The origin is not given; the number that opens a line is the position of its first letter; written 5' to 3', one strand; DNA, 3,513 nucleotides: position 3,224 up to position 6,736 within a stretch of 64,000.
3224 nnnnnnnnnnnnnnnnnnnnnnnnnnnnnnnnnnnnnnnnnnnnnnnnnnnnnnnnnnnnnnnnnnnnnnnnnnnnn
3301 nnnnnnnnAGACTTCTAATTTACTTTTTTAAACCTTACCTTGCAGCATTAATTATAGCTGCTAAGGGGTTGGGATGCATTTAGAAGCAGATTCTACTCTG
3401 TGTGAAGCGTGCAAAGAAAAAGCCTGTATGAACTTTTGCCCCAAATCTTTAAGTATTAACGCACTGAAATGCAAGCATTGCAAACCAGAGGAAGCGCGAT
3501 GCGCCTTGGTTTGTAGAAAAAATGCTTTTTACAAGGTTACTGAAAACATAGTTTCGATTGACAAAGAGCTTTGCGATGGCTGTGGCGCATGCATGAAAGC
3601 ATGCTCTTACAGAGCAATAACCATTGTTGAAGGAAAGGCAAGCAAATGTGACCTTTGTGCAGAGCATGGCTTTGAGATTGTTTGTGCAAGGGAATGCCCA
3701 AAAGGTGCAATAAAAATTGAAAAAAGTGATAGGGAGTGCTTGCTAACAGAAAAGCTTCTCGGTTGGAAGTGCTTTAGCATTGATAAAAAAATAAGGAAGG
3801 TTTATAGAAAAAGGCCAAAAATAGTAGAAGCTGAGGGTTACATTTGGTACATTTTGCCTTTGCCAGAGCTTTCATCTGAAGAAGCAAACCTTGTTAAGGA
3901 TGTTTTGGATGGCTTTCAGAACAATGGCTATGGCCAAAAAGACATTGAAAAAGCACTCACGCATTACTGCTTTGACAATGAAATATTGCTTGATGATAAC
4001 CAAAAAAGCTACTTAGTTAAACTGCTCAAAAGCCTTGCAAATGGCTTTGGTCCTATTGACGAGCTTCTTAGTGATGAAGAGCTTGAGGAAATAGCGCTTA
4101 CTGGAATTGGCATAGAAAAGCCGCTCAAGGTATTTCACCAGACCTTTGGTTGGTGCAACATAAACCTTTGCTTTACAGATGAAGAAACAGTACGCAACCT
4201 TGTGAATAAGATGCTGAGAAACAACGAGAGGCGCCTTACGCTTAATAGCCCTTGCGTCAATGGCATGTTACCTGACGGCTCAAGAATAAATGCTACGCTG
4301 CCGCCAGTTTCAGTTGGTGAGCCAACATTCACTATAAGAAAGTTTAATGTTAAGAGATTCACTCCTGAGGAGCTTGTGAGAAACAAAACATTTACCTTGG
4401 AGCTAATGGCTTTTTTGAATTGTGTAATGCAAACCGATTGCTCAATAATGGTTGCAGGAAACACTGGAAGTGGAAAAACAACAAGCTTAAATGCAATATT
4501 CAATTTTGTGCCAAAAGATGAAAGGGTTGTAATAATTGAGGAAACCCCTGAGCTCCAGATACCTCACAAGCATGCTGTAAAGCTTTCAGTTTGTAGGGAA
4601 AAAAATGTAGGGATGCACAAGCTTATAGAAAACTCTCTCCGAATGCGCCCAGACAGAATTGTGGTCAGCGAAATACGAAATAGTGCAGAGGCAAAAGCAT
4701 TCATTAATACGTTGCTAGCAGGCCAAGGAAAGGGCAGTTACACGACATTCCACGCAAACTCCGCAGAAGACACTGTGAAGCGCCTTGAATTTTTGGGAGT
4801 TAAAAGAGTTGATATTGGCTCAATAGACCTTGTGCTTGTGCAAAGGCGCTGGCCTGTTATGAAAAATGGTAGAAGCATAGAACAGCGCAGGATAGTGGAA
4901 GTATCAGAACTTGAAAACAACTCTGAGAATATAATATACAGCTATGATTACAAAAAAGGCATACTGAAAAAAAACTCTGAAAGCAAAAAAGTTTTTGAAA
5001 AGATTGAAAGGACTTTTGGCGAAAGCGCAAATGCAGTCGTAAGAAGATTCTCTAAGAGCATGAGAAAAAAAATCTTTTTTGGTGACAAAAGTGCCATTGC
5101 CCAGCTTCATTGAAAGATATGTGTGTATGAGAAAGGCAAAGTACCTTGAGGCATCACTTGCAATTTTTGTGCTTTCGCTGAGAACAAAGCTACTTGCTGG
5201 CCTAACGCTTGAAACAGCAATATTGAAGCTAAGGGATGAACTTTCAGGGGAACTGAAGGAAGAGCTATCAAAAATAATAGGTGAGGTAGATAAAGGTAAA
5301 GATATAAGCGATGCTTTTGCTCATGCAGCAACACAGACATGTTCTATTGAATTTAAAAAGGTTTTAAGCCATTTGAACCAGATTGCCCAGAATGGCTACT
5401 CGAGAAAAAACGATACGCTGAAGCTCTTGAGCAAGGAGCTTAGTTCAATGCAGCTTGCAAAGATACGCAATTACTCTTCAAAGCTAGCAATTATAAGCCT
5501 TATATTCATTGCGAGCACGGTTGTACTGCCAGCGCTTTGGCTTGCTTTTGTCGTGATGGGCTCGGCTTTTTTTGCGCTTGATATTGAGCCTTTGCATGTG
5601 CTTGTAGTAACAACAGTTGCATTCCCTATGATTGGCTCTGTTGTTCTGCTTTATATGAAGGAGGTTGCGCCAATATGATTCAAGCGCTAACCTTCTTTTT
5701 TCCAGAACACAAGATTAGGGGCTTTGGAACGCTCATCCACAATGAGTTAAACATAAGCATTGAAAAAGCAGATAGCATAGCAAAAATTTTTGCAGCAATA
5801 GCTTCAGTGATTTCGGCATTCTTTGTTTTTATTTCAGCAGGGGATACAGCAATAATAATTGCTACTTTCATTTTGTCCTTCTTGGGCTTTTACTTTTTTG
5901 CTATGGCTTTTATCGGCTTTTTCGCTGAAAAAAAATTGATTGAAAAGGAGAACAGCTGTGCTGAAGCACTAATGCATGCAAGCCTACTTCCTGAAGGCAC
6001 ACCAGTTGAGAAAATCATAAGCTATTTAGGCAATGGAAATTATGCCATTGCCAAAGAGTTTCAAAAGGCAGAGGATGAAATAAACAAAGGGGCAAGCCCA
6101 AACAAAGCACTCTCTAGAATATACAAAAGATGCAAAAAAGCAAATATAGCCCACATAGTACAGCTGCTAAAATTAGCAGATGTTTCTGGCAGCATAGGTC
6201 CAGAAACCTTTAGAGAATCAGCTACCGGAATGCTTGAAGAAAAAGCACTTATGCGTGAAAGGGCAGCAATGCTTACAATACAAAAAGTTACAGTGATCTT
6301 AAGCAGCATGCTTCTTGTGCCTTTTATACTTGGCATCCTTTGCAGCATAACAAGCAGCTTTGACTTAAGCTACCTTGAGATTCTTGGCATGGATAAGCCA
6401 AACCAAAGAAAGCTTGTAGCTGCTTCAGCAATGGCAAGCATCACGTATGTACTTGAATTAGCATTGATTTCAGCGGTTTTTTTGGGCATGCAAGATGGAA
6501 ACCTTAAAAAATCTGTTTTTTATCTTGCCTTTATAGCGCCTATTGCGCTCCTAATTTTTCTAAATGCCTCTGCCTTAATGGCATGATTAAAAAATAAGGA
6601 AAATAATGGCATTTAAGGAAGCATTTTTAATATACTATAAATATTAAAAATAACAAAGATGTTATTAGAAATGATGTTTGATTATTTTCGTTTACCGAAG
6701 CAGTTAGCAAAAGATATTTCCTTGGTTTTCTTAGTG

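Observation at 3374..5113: FlaI/TadA-type secretion ATPase fused to an N-terminal ferredoxin-like 4xCys-cluster domain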

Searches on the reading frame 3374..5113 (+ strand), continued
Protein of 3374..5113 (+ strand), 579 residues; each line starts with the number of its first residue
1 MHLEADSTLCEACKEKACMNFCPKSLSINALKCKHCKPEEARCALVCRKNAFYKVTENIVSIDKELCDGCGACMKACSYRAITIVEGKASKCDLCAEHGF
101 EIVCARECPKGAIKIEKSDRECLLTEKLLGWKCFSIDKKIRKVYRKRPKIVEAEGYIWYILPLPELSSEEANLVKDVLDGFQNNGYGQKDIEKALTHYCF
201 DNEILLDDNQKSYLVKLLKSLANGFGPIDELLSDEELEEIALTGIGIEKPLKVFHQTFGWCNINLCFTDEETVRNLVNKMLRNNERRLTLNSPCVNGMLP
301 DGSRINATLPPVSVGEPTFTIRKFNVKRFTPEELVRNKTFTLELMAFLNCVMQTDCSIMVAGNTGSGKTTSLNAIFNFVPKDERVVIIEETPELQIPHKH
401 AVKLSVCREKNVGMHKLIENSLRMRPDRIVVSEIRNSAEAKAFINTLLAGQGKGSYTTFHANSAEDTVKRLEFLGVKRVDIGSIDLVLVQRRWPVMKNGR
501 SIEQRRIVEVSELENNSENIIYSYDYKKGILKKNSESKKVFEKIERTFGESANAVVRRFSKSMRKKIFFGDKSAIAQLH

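Call 47: find_encoding_contigs(protein=P0077, flank=8000, max_places=1)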
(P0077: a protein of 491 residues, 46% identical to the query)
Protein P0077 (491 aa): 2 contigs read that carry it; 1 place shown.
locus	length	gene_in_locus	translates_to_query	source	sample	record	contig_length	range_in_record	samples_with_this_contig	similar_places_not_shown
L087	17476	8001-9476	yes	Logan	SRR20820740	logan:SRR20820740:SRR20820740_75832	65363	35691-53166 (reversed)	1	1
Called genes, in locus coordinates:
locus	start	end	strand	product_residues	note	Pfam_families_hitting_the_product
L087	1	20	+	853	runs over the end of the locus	PF00801:PKD (faint), PF18911:PKD_4 (faint), PF11614:FixG_C (faint), PF10633:NPCBM_assoc (faint)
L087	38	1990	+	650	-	PF11614:FixG_C (faint), PF22544:HYDIN_VesB_CFA65-like_Ig (faint)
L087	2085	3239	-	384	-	-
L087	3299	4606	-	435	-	-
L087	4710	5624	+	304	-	PF00890:FAD_binding_2 (faint), PF01134:GIDA (faint), PF01266:DAO (faint), PF03486:HI0933_like (faint), PF07992:Pyr_redox_2, PF12831:FAD_oxidored (faint), PF13738:Pyr_redox_3, PF00070:Pyr_redox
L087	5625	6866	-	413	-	PF13328:HD_4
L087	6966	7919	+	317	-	PF01699:Na_Ca_ex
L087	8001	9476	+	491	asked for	PF00437:T2SSE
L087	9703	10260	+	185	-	PF00482:T2SSF (weak)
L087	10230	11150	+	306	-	PF00482:T2SSF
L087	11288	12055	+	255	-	PF09754:PAC2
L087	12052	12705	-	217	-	PF01982:CTP-dep_RFKase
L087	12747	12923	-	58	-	-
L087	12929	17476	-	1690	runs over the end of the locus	-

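Call 48: find_encoding_contigs(protein=P0086, flank=8000, max_places=1)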
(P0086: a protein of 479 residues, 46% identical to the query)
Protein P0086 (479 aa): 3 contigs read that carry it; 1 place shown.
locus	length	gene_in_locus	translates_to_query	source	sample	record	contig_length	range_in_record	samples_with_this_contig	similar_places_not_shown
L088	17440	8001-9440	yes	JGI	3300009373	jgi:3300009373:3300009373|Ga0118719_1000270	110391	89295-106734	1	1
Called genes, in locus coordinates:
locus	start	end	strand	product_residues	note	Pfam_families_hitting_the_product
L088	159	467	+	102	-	-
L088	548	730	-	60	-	-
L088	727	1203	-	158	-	-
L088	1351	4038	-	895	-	PF00690:Cation_ATPase_N, PF00122:E1-E2_ATPase, PF13246:Cation_ATPase, PF00702:Hydrolase, PF08282:Hydrolase_3 (faint), PF00689:Cation_ATPase_C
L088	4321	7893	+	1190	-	-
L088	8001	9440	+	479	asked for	PF00437:T2SSE, PF27713:UCP018868 (weak)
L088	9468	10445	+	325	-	-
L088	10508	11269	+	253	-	-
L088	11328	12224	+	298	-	PF00482:T2SSF (weak)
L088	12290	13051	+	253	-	PF09754:PAC2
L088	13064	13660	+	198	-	-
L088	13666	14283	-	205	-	PF12802:MarR_2 (weak), PF13545:HTH_Crp_2 (weak), PF01982:CTP-dep_RFKase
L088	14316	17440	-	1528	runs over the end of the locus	-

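Call 49: find_encoding_contigs(protein=P0073, flank=8000, max_places=1)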
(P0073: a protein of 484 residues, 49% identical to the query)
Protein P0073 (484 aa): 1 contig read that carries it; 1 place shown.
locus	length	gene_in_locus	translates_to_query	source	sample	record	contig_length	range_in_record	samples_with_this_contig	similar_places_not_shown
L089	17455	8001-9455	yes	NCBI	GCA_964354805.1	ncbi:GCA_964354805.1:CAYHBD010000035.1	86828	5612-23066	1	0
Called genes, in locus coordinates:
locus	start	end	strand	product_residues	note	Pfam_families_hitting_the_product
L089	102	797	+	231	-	PF01255:Prenyltransf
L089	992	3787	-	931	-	PF00690:Cation_ATPase_N, PF00122:E1-E2_ATPase, PF13246:Cation_ATPase, PF00702:Hydrolase, PF12710:HAD (weak), PF08282:Hydrolase_3 (faint), PF00689:Cation_ATPase_C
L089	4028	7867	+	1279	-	-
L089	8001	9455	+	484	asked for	PF00437:T2SSE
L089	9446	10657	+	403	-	-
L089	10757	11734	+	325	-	PF00482:T2SSF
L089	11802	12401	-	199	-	PF09721:Exosortase_EpsH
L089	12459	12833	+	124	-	-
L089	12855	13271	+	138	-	-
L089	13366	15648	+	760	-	PF00437:T2SSE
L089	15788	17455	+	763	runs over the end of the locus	-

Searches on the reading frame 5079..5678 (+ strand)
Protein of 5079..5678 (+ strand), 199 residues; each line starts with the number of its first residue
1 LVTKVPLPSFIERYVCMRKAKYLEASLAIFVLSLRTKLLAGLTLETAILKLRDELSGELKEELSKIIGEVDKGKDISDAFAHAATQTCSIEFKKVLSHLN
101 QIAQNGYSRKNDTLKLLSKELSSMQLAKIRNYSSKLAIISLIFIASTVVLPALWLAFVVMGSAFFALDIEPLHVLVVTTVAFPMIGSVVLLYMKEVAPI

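Call 3: search_protein_families(library=pfam, proteins=[window:5079-5678:+], max_evalue=0.01)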
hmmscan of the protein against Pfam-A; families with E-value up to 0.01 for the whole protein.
window:5079-5678:+ (199 aa): 1 family
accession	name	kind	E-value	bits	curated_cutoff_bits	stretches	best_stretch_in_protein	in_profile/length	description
PF00482.28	T2SSF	-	5.3e-12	46.2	25.2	1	32-153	3-120/125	Type II secretion system (T2SS), protein F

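Call 4: search_protein_families(library=ncbifam, proteins=[window:5079-5678:+], max_evalue=0.01)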
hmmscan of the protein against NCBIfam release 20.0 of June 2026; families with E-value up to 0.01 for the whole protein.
window:5079-5678:+ (199 aa): 1 family
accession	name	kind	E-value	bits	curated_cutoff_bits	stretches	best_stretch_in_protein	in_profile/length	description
NF046075.1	UpsF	equivalog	5.1e-06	25.5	400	1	13-178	299-452/484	membrane pilin protein UpsF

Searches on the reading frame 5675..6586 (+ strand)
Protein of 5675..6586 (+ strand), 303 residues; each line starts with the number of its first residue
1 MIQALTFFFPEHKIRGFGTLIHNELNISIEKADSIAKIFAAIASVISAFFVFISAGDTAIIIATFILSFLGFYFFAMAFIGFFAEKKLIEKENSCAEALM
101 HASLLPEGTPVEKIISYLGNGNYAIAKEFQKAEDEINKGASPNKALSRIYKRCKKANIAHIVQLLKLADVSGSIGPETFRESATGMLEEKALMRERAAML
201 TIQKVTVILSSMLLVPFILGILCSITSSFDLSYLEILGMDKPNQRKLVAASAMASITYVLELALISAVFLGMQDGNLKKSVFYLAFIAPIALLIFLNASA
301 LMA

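Call 3: search_protein_families(library=pfam, proteins=[window:5675-6586:+], max_evalue=0.01)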
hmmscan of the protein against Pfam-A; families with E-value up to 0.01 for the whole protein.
window:5675-6586:+ (303 aa): 1 family
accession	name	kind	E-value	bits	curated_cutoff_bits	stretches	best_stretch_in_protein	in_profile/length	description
PF00482.28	T2SSF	-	1.9e-06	28.3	25.2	1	102-221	6-123/125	Type II secretion system (T2SS), protein F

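Call 4: search_protein_families(library=ncbifam, proteins=[window:5675-6586:+], max_evalue=0.01)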
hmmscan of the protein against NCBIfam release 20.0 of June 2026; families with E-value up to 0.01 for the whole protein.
window:5675-6586:+ (303 aa): 0 families
